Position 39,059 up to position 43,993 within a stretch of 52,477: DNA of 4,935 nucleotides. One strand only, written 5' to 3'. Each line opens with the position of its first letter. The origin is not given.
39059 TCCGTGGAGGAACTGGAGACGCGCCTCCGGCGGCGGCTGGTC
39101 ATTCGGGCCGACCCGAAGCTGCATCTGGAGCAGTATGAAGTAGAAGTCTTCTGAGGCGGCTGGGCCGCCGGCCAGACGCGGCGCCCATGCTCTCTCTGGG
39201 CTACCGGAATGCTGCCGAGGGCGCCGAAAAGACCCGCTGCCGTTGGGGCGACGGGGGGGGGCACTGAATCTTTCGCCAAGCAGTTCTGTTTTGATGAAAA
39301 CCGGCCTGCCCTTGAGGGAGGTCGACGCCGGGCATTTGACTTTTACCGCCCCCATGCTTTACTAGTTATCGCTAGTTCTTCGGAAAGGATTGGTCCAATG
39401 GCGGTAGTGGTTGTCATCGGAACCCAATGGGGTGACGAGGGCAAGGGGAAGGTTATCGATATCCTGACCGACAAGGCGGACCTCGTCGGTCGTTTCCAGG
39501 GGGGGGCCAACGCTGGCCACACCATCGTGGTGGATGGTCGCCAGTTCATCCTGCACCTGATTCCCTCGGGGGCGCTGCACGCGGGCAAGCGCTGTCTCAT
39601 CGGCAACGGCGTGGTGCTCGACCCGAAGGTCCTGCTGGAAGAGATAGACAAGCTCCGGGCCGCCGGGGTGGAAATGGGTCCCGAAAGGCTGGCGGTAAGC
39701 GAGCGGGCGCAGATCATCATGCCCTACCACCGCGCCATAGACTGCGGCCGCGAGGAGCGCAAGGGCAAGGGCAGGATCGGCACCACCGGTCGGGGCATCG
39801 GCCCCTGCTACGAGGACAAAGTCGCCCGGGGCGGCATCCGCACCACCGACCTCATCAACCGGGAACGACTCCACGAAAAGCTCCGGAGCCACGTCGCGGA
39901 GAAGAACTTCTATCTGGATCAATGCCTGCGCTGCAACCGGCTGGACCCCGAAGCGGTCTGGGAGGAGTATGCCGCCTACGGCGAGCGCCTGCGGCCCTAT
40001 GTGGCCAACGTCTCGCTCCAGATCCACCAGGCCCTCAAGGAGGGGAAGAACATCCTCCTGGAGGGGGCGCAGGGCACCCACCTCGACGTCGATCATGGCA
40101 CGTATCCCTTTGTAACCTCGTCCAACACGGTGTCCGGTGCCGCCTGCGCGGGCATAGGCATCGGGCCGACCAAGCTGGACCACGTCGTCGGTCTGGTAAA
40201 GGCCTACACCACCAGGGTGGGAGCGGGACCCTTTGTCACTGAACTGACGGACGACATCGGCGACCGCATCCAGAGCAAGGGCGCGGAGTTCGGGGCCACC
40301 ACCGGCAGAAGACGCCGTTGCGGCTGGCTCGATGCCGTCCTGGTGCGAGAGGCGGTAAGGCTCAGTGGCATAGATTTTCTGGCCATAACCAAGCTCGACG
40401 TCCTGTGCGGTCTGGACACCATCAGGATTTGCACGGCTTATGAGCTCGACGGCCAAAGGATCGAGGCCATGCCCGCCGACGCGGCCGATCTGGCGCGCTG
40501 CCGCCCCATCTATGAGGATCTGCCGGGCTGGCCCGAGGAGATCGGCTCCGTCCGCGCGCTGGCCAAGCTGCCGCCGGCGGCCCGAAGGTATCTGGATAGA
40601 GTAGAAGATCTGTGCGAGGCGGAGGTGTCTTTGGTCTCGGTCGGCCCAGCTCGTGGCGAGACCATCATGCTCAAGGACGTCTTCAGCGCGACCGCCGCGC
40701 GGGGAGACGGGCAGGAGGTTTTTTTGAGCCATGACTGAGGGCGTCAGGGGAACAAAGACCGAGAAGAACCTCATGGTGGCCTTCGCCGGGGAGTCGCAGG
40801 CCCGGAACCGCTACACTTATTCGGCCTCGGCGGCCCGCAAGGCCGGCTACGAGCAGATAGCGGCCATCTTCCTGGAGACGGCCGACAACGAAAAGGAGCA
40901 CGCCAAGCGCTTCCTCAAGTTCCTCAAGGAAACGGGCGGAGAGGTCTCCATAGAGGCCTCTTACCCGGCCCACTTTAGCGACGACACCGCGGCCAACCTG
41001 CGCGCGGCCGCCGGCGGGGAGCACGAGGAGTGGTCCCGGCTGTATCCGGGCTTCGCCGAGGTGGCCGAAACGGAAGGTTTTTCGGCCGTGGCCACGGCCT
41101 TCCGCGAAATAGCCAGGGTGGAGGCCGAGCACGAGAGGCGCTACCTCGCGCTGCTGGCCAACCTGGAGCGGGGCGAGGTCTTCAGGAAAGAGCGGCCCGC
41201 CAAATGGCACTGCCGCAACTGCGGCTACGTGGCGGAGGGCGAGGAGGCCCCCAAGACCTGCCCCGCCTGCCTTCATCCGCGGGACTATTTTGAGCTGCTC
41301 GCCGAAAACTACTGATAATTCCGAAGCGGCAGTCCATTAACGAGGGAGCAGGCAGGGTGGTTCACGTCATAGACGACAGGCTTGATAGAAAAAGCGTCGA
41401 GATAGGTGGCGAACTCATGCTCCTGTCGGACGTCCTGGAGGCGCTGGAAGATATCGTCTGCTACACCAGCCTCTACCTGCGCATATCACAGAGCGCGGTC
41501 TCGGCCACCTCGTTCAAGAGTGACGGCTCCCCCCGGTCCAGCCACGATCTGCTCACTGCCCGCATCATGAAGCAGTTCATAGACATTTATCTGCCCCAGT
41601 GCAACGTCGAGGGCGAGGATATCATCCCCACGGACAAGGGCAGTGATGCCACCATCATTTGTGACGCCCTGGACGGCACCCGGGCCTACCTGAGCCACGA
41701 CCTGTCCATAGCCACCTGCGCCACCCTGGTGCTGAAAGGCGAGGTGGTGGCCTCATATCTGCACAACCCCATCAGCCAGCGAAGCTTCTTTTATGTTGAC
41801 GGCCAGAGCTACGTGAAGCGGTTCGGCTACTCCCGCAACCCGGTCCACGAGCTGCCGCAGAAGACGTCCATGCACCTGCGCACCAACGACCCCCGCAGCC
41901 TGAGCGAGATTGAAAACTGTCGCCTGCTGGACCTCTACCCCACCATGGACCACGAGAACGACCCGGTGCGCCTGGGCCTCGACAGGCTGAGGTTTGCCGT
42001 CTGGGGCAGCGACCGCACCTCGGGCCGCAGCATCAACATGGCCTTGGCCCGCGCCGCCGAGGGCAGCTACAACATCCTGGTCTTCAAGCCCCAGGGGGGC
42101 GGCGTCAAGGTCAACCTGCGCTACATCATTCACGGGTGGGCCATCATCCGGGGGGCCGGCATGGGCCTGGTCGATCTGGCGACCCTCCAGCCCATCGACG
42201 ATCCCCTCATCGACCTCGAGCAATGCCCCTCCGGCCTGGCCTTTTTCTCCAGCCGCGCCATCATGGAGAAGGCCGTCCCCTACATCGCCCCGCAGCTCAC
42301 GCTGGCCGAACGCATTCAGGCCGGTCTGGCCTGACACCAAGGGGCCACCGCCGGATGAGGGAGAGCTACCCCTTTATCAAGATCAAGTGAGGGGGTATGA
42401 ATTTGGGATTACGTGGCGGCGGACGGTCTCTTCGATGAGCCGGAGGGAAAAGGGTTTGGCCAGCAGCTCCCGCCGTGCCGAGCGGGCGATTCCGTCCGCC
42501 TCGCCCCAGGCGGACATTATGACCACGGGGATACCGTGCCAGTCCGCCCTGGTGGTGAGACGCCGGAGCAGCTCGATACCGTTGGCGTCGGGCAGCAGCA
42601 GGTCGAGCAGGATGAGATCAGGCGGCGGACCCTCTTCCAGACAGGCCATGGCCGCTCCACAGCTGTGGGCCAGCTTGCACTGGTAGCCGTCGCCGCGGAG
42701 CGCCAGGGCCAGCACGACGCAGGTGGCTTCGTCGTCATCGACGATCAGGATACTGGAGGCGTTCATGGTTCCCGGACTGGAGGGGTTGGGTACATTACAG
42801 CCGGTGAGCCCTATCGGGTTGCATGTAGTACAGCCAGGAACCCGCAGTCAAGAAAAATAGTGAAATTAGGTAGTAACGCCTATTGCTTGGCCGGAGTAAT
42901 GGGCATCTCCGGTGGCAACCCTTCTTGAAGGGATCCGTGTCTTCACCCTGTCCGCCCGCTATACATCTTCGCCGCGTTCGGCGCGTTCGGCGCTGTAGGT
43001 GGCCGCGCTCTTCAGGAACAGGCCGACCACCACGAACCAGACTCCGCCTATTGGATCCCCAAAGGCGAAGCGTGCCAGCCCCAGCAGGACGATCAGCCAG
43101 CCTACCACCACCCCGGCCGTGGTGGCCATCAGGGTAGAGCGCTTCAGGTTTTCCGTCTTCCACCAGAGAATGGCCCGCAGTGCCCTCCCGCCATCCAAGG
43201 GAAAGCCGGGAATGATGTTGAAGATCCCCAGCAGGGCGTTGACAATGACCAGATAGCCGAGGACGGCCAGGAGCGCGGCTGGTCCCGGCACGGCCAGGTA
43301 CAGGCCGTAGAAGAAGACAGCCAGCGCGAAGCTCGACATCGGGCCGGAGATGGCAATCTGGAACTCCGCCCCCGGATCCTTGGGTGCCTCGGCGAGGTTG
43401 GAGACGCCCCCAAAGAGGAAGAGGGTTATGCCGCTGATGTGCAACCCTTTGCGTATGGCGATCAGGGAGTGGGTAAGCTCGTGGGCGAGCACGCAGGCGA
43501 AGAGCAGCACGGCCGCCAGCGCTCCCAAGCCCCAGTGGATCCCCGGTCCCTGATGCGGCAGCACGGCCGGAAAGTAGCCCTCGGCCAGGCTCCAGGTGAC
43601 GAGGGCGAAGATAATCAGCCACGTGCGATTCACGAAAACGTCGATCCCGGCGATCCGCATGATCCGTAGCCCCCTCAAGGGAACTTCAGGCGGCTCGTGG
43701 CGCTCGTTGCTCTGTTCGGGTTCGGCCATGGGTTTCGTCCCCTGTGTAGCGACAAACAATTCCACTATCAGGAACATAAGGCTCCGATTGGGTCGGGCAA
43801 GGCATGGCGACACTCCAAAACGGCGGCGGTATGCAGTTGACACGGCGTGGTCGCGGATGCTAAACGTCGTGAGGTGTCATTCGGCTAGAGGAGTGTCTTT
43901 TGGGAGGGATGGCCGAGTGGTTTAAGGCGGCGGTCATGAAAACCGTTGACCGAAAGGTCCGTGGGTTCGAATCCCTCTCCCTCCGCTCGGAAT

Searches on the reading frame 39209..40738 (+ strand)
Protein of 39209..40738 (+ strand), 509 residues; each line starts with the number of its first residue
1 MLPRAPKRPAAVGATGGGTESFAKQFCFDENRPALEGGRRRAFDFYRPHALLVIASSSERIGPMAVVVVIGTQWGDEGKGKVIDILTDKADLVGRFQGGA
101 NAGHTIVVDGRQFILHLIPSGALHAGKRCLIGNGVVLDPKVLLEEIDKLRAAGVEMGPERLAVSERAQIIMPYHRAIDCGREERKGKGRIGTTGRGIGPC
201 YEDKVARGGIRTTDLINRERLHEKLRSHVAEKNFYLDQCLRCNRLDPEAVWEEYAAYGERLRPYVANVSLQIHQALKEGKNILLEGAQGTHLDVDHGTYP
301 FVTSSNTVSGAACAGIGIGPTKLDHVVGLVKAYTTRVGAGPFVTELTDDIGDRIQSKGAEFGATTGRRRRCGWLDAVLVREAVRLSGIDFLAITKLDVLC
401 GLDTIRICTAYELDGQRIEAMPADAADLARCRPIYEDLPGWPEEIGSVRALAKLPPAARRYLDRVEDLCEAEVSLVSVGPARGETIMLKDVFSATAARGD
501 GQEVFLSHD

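Call 21: search_protein_families(library=pfam, proteins=[window:39209-40738:+], max_evalue=0.001)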
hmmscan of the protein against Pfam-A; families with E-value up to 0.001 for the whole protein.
window:39209-40738:+ (509 aa): 1 family
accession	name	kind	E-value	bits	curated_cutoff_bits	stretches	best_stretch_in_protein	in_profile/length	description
PF00709.27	Adenylsucc_synt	-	1.9e-182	607.1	27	1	68-486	1-416/416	Adenylosuccinate synthetase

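Call 40: find_homologous_proteins(query=window:39209-40738:+, max_evalue=1e-50)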
Query window:39209-40738:+ (509 aa): 8000 proteins with E <= 1e-50 among 8000 candidates; the best 120 are listed.
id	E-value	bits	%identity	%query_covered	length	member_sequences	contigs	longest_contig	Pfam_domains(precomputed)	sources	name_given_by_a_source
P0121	0.0e+0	1010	100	88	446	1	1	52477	PF00709.28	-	-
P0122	1.4e-234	798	80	85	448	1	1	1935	PF00709.28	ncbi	-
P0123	1.5e-231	788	77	85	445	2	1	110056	PF00709.28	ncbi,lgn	-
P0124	8.3e-216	736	74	84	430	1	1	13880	PF00709.28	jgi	jgi:adenylosuccinate synthase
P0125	1.6e-213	728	74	84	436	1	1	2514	PF00709.28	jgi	jgi:adenylosuccinate synthase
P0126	1.7e-208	712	73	84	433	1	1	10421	PF00709.28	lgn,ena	-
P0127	5.3e-207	707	71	84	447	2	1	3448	PF00709.28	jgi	jgi:adenylosuccinate synthase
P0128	9.7e-188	643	64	85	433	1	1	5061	PF00709.28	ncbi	ncbi:MAG: adenylosuccinate synthase [Pseudomonadota bacterium]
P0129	1.8e-187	642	63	85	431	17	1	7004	PF00709.28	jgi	jgi:adenylosuccinate synthase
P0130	1.9e-187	642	64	85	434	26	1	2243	PF00709.28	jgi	-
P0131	3.1e-187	642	63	85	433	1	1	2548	PF00709.28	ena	-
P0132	1.0e-186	640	63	85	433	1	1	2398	PF00709.28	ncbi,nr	ncbi:MAG: adenylosuccinate synthase [Desulfobacterales bacterium]|nr:adenylosuccinate synthase [Desu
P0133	1.1e-186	640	63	85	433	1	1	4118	PF00709.28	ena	-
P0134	1.8e-186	639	64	84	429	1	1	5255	PF00709.28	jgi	-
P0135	4.5e-186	638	63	85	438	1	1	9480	PF00709.28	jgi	-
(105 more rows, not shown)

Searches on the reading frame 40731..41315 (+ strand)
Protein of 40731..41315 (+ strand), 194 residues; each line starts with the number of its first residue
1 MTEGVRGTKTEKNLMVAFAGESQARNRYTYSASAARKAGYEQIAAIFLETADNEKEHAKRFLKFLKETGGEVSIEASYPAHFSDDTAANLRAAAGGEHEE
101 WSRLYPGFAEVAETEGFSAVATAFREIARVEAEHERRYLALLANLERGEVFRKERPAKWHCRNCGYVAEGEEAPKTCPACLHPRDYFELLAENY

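Call 21: search_protein_families(library=pfam, proteins=[window:40731-41315:+], max_evalue=0.001)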
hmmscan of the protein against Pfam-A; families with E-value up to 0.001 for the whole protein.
window:40731-41315:+ (194 aa): 4 families
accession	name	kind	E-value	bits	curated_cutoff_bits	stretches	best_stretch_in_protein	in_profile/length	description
PF02915.23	Rubrerythrin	-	6.3e-29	101.5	22.8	1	12-142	1-137/137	Rubrerythrin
PF21349.2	RUBY_RBDX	-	5e-14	51.9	26.5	1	159-188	1-30/30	Rubrerythrin, rubredoxin-like domain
PF00210.30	Ferritin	-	6.2e-11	42.8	24.5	1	17-147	7-141/142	Ferritin-like domain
PF23458.2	DUF7130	-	9.9e-05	22.6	35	1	147-191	43-87/89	Domain of unknown function (DUF7130)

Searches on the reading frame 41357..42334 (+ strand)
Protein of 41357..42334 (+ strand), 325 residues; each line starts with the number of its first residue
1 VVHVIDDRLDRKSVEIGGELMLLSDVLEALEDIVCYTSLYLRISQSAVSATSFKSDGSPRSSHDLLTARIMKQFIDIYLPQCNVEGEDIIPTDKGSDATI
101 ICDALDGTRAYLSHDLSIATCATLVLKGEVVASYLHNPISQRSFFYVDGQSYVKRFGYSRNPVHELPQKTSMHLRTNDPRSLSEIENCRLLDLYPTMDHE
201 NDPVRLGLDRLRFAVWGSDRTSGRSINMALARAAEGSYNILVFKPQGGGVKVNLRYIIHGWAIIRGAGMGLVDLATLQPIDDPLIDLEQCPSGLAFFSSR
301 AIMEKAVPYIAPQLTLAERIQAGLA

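Call 22: search_protein_families(library=pfam, proteins=[window:41357-42334:+], max_evalue=0.001)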
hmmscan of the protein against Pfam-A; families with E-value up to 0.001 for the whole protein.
window:41357-42334:+ (325 aa): 1 family
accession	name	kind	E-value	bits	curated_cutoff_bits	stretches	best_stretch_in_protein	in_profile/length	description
PF00459.30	Inositol_P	-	1.7e-07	31.5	27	1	63-168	45-144/271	Inositol monophosphatase family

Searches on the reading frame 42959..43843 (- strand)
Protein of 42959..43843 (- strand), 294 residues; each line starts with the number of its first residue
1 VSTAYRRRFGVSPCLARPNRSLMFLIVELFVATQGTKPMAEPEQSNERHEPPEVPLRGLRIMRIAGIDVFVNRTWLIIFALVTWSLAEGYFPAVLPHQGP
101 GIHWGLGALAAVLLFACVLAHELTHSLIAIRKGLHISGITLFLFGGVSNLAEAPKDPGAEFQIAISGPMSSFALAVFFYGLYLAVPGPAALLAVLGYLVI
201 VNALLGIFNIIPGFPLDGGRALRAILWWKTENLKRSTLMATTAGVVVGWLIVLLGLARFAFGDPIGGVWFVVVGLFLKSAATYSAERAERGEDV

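Call 22: search_protein_families(library=pfam, proteins=[window:42959-43843:-], max_evalue=0.001)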
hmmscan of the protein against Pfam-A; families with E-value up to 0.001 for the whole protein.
window:42959-43843:- (294 aa): 1 family
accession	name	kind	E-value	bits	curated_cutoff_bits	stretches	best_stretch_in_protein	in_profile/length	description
PF02163.28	Peptidase_M50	-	1.6e-19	70.6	27.2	2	110-187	2-105/221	Peptidase family M50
